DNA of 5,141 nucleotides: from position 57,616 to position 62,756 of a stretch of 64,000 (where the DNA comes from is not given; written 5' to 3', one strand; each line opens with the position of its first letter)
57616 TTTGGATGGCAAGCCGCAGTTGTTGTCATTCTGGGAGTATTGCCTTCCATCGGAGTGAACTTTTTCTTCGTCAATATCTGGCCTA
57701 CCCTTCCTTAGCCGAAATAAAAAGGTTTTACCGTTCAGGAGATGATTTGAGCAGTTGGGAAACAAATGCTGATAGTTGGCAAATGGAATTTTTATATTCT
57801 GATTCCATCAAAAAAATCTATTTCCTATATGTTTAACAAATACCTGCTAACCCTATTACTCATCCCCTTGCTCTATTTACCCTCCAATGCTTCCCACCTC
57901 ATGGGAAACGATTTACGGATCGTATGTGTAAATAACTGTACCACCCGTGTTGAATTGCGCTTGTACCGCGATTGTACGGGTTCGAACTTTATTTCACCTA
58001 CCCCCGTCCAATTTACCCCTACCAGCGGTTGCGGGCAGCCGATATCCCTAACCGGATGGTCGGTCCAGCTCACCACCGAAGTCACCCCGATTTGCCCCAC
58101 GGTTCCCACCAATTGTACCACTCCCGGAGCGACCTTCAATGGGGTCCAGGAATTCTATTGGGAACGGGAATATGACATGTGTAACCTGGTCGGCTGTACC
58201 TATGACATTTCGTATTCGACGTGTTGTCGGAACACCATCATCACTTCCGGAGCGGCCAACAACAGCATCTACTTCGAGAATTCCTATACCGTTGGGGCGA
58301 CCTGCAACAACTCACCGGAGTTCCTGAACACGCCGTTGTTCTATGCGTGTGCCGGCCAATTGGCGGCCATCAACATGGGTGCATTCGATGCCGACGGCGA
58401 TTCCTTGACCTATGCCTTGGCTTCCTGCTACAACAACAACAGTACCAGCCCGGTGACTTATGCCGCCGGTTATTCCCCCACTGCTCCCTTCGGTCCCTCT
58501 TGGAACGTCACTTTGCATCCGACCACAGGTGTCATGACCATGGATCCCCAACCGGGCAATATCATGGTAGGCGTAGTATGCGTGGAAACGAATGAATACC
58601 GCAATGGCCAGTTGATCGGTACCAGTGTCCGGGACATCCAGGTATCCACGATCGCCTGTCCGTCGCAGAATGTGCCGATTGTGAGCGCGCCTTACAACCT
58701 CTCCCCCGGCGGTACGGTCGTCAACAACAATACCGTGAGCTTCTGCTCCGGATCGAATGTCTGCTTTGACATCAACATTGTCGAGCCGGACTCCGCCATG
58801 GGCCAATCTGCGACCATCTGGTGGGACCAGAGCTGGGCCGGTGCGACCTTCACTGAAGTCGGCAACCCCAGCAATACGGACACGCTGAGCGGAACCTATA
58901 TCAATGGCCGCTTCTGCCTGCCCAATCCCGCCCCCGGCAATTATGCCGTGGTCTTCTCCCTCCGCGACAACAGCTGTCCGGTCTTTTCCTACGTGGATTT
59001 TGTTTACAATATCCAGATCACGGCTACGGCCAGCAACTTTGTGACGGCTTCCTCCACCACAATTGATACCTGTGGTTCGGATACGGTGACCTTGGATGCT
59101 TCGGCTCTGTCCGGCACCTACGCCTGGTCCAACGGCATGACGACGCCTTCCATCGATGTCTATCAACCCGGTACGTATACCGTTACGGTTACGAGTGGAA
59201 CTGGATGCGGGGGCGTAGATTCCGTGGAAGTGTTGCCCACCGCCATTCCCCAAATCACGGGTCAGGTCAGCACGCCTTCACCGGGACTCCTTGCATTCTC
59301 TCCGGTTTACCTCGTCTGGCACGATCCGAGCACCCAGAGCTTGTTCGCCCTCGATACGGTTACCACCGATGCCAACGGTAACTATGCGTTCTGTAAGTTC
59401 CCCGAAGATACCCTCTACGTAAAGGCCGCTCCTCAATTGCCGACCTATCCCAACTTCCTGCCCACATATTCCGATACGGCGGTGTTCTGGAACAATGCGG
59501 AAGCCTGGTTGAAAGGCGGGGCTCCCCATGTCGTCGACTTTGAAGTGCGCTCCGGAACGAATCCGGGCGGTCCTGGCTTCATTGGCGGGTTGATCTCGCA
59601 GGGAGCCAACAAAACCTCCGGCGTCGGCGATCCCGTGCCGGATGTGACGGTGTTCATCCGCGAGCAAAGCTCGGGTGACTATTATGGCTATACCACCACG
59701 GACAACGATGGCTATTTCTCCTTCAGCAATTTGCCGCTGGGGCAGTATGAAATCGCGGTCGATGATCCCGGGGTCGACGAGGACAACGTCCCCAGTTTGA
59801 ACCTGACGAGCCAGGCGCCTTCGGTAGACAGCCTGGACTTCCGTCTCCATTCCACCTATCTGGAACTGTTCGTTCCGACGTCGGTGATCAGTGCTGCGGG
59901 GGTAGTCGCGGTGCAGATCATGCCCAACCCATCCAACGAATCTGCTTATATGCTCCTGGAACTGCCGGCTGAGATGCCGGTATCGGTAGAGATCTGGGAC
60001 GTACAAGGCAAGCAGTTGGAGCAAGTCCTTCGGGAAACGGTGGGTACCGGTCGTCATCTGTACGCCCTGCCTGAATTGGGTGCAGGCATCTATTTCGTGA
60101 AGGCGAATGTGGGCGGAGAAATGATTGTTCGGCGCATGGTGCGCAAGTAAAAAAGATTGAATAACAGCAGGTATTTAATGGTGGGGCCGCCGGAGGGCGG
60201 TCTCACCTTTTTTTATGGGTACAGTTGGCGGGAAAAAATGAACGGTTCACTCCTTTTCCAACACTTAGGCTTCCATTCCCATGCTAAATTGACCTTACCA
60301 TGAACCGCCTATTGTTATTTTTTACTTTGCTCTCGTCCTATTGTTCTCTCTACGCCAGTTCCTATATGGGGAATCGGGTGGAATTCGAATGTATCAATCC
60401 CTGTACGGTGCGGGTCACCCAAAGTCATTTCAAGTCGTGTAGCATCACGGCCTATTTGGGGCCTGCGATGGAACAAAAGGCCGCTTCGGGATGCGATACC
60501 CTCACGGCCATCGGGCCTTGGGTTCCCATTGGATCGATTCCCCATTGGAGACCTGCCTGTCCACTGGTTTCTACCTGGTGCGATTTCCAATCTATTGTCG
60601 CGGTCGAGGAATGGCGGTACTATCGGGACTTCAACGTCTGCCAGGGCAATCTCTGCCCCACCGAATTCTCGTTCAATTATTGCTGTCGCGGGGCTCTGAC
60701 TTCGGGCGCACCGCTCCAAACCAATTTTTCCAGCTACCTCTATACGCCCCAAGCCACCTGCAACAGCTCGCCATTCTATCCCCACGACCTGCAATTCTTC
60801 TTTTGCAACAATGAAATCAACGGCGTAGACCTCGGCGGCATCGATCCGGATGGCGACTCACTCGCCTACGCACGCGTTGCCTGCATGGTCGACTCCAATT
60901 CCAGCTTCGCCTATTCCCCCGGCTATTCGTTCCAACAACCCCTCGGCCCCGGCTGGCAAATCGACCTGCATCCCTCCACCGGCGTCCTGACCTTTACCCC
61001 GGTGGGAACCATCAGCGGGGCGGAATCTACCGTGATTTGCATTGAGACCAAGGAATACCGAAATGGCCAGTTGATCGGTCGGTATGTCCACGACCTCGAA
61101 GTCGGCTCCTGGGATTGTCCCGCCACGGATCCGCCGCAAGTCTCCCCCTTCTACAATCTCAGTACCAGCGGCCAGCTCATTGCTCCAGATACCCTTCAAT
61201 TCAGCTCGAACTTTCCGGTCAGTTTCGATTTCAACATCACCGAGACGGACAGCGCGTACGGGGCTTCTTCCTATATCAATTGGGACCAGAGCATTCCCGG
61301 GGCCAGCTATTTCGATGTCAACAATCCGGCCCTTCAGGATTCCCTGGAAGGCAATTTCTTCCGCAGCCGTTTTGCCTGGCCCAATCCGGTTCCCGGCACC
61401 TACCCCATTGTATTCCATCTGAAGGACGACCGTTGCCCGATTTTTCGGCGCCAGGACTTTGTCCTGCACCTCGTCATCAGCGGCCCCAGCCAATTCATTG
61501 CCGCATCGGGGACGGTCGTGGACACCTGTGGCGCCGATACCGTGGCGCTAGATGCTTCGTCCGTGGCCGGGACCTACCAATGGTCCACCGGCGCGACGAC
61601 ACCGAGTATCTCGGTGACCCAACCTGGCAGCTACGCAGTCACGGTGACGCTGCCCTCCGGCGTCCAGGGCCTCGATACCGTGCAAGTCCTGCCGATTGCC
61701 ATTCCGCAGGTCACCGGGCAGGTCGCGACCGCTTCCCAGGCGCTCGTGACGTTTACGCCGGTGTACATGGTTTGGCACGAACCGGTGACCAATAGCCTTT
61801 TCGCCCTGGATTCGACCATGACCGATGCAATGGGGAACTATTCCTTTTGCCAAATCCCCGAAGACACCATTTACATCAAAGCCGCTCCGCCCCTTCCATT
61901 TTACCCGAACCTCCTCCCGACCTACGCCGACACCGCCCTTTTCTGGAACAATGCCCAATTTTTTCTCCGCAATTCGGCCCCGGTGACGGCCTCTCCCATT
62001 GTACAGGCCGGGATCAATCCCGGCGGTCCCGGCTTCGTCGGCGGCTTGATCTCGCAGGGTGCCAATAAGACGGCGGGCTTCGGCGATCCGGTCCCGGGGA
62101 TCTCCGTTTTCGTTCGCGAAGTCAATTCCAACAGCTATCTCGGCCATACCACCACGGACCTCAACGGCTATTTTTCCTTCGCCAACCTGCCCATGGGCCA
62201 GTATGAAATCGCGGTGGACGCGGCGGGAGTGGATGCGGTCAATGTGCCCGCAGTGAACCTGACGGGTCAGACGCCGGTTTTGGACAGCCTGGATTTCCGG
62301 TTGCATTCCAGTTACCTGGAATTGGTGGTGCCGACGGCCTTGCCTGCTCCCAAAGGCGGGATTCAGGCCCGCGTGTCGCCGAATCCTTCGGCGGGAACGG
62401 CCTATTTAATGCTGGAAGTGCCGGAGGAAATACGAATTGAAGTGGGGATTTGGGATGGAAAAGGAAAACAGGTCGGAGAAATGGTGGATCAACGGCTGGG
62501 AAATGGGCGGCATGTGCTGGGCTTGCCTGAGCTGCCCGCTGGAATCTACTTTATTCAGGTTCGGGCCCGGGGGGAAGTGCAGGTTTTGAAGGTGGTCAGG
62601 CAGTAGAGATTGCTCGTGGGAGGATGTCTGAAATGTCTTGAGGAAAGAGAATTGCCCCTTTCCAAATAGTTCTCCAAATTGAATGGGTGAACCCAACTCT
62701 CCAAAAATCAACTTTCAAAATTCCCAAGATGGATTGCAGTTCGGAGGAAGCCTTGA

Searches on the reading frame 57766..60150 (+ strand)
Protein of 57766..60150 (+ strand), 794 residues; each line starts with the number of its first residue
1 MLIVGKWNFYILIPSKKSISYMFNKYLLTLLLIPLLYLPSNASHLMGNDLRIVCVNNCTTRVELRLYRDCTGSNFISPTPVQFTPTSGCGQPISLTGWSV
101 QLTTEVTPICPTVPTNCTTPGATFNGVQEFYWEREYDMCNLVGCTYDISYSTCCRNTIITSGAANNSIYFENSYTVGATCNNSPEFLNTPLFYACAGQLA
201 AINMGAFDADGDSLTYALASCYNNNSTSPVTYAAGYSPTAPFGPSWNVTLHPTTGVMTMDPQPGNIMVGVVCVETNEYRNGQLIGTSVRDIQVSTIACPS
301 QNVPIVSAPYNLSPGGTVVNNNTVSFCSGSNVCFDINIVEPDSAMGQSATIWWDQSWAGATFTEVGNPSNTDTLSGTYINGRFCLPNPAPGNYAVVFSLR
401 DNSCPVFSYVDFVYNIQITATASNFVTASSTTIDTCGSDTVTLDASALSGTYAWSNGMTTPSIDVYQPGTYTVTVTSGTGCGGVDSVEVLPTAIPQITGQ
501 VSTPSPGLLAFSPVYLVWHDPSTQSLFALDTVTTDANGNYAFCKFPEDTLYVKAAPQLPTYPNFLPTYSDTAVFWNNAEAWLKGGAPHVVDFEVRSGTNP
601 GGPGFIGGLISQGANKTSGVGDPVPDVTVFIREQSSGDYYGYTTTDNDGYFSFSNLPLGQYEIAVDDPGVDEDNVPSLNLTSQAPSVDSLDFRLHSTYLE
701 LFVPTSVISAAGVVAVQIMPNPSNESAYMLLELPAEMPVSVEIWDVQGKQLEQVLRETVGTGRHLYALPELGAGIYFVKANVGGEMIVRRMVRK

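Call 53: search_protein_families(library=pfam, proteins=[window:57766-60150:+], max_evalue=0.00001)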
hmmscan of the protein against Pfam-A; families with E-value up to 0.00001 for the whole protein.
window:57766-60150:+ (794 aa): 4 families
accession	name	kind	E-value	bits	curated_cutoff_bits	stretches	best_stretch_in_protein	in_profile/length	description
PF13620.12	CarboxypepD_reg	-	5.4e-17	62.4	32.3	1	621-694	11-81/82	Carboxypeptidase regulatory-like domain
PF17210.9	SdrD_B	-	7.6e-11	42.6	29.7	1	622-668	22-67/112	SdrD B-like domain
PF13715.12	CarbopepD_reg_2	-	2.5e-08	34.2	32.2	0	620-671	10-56/88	CarboxypepD_reg-like domain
PF18962.6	Por_Secre_tail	-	5.6e-07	30.2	27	0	718-791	1-73/75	Secretion system C-terminal sorting domain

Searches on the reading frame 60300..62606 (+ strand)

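Call 53: search_protein_families(library=pfam, proteins=[window:60300-62606:+], max_evalue=0.00001)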
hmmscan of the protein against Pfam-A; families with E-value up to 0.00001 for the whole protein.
window:60300-62606:+ (768 aa): 4 families
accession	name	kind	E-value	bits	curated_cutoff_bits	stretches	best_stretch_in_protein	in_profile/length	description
PF13620.12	CarboxypepD_reg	-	9.1e-13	48.8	32.3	1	595-661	11-77/82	Carboxypeptidase regulatory-like domain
PF17210.9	SdrD_B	-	1.3e-08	35.5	29.7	0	596-641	22-66/112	SdrD B-like domain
PF13715.12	CarbopepD_reg_2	-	2.8e-08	34.1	32.2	1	595-650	11-61/88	CarboxypepD_reg-like domain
PF18962.6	Por_Secre_tail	-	3e-06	27.9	27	0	693-765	2-73/75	Secretion system C-terminal sorting domain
